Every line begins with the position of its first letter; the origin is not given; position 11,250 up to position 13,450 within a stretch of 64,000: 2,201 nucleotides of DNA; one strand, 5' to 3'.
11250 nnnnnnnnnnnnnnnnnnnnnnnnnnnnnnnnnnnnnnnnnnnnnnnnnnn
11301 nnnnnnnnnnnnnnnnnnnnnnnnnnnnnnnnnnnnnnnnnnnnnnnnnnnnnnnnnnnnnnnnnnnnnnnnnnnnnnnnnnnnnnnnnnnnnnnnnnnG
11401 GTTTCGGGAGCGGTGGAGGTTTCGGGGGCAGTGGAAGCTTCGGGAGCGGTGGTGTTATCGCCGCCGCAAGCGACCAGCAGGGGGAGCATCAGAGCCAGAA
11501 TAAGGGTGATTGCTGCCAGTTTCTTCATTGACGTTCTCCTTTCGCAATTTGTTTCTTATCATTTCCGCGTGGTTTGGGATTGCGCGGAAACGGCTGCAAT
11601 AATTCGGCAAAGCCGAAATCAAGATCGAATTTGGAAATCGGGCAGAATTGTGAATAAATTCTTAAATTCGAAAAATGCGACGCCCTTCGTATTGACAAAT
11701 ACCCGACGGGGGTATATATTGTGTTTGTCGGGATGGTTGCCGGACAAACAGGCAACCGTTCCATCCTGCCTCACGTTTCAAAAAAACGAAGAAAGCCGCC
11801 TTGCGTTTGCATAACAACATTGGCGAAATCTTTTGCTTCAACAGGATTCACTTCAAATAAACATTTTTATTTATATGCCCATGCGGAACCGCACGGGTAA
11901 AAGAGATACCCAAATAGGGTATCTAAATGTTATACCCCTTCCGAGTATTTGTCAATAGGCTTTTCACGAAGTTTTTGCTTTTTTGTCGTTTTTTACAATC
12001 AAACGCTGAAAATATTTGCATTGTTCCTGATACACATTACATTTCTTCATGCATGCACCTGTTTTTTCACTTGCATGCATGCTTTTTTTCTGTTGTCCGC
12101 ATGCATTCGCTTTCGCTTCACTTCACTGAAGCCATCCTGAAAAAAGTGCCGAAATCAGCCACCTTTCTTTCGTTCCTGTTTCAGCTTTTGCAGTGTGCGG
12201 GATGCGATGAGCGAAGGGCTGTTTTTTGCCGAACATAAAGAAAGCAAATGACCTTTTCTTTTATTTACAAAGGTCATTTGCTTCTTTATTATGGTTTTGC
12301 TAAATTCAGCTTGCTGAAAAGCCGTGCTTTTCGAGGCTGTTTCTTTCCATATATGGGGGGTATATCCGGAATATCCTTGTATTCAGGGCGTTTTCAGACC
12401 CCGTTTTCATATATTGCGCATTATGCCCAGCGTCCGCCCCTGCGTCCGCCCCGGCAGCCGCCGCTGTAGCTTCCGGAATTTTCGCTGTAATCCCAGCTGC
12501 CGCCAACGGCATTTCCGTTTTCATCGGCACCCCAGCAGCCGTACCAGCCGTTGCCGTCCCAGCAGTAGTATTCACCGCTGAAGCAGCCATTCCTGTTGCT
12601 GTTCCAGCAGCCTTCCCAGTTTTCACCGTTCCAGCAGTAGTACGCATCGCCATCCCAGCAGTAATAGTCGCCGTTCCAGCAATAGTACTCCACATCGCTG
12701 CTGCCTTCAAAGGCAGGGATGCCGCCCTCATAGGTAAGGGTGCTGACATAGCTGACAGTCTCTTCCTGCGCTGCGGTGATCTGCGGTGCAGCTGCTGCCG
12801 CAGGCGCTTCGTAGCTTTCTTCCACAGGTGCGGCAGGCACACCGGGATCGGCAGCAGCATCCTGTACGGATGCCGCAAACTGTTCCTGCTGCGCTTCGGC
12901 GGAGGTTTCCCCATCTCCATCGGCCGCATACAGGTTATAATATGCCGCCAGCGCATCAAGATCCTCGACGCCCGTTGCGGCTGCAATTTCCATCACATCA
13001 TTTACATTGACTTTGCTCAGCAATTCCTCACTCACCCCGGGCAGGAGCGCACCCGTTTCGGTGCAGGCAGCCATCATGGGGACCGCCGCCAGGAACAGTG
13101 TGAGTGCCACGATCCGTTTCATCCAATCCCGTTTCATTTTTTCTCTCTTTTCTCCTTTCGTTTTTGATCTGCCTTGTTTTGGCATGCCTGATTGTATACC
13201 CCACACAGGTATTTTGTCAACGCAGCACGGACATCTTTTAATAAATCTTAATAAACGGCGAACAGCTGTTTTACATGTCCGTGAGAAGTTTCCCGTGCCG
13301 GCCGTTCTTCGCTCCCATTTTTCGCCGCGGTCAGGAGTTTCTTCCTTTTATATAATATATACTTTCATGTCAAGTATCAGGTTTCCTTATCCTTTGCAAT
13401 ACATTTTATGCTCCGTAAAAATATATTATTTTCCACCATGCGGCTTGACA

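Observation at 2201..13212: Five CsoR-type operators cluster within 11 kb, well beyond the expected csoR-copA promoter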

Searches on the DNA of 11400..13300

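Call 60: search_rna_families(source=window, start=11400, end=13300, threshold=evalue, max_evalue=1)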
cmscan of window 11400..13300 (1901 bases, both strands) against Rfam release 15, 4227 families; matches with E-value up to 1: 5.
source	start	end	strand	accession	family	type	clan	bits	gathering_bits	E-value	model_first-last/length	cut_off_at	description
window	12235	12293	+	RF04343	Plastid-psbA-2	Cis-reg;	CL00153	31.1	55.8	0.0017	1-60/60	no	Plastid-psbA-2 3UTR RNA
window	12224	12311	+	RF00739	MIR476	Gene; miRNA;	-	28.8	80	0.011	1-92/92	no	MIR476 microRNA precursor family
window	12235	12289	-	RF03940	MIR9563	Gene; miRNA;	-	20.6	90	0.96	32-96/127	no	MIR9563 microRNA precursor family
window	12235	12291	+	RF03474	mir-4766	Gene; miRNA;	-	20.4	72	0.85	1-56/56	no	mir-4766 microRNA precursor family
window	12225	12300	-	RF00249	mir-46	Gene; miRNA;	-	19.8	44.7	0.89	1-85/85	no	mir-46/mir-47/mir-281 microRNA precursor family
